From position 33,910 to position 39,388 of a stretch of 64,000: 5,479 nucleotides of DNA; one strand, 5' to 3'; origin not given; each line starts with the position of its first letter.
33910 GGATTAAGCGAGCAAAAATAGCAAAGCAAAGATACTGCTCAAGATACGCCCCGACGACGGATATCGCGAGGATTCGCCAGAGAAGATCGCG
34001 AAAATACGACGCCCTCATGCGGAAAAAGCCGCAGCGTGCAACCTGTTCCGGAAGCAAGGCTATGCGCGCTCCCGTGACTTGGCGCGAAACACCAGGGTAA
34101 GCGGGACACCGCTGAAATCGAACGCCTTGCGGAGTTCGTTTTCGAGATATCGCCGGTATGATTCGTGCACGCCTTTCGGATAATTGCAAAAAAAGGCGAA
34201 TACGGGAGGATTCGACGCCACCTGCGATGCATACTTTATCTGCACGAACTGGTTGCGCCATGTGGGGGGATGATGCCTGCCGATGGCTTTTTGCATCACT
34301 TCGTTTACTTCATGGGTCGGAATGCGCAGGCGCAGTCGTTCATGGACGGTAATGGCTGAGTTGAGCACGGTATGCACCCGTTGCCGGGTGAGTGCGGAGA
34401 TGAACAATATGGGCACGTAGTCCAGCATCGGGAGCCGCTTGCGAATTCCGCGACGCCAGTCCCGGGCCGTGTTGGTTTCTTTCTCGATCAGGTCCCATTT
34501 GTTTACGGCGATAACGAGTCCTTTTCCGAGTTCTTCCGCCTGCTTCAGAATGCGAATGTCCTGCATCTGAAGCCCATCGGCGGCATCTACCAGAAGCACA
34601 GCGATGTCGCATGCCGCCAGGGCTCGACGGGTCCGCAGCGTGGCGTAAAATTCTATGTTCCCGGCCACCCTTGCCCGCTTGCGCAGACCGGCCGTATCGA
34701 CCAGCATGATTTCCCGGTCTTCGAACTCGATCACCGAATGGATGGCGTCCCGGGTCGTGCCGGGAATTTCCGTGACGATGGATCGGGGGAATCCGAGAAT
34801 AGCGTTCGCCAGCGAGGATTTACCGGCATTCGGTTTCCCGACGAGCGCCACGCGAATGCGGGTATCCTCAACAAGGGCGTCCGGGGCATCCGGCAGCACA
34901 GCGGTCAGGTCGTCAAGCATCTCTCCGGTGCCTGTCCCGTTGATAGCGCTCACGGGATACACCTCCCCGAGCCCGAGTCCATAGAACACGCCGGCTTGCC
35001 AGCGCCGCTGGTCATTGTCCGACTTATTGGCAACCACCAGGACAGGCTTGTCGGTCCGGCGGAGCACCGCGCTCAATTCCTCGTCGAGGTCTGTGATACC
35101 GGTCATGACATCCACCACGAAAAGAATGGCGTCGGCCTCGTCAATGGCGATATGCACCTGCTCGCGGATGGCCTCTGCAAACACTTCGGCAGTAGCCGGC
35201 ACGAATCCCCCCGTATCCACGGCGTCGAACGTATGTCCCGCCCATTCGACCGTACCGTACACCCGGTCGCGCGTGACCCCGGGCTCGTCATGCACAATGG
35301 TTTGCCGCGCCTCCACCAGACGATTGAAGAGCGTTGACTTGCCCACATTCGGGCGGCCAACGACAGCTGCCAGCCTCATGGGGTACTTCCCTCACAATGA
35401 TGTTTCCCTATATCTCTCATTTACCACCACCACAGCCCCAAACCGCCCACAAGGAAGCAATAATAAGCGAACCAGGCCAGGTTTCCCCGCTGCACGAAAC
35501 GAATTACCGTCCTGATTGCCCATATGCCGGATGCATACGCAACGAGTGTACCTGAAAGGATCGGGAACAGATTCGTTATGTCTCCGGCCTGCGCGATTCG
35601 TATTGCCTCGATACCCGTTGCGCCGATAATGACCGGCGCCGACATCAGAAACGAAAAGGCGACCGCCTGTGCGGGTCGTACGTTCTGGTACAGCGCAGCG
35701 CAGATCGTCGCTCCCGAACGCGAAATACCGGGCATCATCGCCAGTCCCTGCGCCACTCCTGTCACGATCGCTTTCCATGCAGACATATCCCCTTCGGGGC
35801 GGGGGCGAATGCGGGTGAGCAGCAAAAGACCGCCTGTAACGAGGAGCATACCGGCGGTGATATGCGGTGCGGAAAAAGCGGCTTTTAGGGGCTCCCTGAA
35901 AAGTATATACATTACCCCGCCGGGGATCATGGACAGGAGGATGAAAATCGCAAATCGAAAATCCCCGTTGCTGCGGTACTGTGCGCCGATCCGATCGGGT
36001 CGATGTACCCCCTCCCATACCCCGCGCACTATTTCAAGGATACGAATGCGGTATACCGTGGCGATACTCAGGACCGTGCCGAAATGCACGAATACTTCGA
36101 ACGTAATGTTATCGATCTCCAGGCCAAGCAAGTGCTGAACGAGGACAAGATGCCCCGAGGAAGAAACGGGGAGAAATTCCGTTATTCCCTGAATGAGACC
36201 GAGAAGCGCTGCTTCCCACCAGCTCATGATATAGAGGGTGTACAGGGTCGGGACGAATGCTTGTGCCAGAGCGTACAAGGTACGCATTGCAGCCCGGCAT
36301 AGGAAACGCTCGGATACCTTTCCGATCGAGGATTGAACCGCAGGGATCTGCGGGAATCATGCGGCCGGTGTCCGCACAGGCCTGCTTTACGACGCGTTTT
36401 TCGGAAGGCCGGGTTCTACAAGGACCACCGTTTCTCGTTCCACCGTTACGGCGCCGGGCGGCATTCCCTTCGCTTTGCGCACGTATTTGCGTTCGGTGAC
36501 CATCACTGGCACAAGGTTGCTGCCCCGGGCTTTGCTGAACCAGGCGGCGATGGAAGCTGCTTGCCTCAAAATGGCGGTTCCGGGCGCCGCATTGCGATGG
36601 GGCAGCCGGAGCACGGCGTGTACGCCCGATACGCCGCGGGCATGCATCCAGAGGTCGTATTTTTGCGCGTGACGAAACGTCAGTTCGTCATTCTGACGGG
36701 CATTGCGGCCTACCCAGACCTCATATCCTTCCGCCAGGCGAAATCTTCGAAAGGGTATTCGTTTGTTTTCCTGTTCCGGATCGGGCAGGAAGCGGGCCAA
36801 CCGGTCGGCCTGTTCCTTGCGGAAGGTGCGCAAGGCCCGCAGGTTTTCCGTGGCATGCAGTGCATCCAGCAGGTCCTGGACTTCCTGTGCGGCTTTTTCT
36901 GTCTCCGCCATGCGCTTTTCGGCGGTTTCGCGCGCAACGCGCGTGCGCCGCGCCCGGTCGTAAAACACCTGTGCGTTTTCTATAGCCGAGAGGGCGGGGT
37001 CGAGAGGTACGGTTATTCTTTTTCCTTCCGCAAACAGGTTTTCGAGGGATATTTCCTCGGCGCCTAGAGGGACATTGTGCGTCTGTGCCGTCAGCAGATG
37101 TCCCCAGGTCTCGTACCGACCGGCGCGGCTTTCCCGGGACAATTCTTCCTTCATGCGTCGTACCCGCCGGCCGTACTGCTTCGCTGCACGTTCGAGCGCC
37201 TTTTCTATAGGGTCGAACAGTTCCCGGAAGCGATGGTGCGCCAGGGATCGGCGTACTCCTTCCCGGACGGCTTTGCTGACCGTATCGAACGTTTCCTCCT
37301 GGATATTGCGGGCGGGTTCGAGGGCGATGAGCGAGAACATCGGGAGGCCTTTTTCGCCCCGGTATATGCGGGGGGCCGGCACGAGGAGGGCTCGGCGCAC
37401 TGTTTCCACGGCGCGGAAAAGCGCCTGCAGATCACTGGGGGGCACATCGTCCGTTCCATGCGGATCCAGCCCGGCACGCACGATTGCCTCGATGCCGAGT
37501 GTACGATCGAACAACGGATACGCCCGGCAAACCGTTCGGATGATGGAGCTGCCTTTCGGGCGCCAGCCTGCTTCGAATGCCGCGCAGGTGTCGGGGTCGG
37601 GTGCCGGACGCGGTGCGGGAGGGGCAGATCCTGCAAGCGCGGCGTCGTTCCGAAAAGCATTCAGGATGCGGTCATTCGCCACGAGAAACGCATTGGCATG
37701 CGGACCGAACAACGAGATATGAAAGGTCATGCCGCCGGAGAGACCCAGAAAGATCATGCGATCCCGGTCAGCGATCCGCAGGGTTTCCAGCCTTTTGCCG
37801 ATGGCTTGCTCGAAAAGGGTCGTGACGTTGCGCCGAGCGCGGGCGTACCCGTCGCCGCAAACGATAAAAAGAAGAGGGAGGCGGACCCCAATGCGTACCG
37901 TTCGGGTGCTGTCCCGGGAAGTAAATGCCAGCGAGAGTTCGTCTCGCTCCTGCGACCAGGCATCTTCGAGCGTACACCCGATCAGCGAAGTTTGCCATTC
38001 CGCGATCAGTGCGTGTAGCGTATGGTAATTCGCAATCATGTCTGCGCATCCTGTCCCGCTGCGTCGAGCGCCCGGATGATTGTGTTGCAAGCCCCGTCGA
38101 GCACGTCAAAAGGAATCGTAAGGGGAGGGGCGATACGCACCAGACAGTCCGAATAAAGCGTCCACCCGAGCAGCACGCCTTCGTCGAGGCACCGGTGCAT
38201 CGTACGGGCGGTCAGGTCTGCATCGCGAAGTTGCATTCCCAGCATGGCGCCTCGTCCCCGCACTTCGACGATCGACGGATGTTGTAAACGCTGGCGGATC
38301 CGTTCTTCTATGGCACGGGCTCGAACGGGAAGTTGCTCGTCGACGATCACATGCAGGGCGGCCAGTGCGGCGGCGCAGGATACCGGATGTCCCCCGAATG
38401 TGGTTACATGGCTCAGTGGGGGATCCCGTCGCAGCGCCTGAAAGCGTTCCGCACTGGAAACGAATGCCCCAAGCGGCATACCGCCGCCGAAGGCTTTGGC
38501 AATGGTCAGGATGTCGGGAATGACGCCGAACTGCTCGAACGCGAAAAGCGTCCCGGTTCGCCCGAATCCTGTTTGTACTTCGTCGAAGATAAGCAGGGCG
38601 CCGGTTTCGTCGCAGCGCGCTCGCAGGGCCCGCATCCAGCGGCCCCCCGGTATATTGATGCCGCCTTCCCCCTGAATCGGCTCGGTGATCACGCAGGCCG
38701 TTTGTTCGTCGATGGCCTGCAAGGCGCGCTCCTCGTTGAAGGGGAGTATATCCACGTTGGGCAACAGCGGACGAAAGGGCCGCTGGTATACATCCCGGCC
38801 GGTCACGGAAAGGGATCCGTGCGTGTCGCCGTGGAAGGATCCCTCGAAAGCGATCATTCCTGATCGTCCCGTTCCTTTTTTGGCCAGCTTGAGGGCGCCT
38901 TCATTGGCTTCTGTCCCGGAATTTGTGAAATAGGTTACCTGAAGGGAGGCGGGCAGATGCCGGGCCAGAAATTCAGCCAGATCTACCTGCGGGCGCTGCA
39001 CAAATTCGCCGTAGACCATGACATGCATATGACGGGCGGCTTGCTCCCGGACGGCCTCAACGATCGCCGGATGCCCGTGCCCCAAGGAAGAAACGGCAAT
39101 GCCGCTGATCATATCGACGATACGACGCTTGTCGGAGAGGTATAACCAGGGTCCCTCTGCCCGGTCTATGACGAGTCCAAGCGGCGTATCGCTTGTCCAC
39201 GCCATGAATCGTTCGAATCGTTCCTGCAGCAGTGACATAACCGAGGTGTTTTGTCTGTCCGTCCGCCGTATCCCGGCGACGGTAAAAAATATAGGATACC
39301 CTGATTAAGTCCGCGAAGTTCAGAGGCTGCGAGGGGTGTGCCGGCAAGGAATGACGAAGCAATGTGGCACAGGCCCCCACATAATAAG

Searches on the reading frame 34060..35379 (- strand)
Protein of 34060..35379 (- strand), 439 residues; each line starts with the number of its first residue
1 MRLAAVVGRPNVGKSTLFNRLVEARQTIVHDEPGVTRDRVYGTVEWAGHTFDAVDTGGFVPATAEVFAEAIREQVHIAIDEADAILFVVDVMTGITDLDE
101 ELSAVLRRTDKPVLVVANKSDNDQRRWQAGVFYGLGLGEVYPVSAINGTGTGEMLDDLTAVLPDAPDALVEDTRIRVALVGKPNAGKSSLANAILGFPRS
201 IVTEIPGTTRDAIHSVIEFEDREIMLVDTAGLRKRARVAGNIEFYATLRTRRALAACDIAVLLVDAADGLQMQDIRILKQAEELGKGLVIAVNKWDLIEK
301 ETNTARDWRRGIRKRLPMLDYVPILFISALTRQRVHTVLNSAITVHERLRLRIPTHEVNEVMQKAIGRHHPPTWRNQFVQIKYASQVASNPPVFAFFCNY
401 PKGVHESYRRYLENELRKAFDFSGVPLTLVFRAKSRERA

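Call 67: search_protein_families(library=pfam, max_evalue=0.000001, proteins=[window:34060-35379:-])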
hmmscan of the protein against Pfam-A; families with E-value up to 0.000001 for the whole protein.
window:34060-35379:- (439 aa): 8 families
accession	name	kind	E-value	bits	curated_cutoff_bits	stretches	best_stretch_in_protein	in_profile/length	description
PF01926.29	MMR_HSR1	-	9.1e-56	187.3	21.9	2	5-119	3-113/113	50S ribosome-binding GTPase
PF14714.11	KH_dom-like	-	2.1e-31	108.5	27.3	1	352-432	1-81/81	KH-domain-like of EngA bacterial GTPase enzymes, C-terminal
PF00009.33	GTP_EFTU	-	1.2e-26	93.9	26.5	1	207-344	54-184/188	Elongation factor Tu GTP binding domain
PF02421.24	FeoB_N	-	1.6e-26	93.2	27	2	4-126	3-121/156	Ferrous iron transport protein B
PF00350.29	Dynamin_N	-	4.9e-13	49.9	27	0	177-209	1-33/168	Dynamin family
PF04548.22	AIG1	-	8.7e-11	42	27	0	6-107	5-108/212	AIG1 family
PF03193.22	RsgA_GTPase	-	1.1e-08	35.6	30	0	254-337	20-99/174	RsgA GTPase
PF00025.27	Arf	-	1.2e-07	31.8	22.3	0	6-140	19-145/174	ADP-ribosylation factor family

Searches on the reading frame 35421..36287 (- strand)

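Call 68: search_protein_families(library=pfam, max_evalue=0.000001, proteins=[window:35421-36287:-])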
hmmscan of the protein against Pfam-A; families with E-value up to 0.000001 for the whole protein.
window:35421-36287:- (288 aa): 1 family
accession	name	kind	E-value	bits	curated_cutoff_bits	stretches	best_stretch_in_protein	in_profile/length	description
PF02673.24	BacA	-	2.2e-70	237.7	33.4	1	26-282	1-256/257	Bacitracin resistance protein BacA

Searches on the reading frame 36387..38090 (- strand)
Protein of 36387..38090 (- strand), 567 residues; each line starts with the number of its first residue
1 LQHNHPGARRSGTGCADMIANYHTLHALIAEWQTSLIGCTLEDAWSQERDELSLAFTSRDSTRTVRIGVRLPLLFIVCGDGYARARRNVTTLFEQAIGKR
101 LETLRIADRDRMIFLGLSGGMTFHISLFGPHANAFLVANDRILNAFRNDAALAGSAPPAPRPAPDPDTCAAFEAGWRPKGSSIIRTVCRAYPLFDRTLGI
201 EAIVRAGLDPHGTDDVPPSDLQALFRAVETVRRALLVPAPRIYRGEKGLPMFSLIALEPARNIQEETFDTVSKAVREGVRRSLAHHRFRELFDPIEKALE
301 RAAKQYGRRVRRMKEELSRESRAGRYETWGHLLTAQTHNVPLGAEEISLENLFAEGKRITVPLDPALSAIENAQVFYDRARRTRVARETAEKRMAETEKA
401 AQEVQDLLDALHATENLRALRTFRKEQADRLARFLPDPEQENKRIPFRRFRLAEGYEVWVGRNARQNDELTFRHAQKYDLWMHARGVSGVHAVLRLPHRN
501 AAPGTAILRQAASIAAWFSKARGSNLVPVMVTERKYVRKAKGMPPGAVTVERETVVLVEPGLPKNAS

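Call 67: search_protein_families(library=pfam, max_evalue=0.000001, proteins=[window:36387-38090:-])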
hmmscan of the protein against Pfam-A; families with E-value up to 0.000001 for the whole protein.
window:36387-38090:- (567 aa): 2 families
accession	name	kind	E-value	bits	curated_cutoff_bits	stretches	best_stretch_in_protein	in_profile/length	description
PF05833.16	NFACT_N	-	4.6e-36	125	31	1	23-427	3-437/456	NFACT N-terminal and middle domains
PF05670.18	NFACT-R_1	-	2e-13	51.3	29.8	1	447-550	2-110/112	NFACT protein RNA binding domain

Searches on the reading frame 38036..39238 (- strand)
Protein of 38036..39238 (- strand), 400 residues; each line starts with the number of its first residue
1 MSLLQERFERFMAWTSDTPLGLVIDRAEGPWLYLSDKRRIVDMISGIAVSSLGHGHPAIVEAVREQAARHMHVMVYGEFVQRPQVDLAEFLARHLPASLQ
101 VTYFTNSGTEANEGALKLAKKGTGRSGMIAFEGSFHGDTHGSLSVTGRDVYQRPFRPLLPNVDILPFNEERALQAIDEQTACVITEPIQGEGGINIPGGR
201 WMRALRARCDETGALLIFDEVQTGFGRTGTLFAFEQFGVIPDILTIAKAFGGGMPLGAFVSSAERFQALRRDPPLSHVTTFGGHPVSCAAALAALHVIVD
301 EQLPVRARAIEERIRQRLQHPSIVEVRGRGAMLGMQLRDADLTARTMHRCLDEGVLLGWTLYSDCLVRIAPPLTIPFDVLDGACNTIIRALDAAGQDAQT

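Call 39: search_protein_families(library=pfam, proteins=[window:38036-39238:-])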
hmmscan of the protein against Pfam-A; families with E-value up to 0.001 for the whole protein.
window:38036-39238:- (400 aa): 1 family
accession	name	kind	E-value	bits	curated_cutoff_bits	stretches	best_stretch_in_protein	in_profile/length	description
PF00202.27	Aminotran_3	-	6.3e-102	341.7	30.5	1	18-391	7-403/403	Aminotransferase class-III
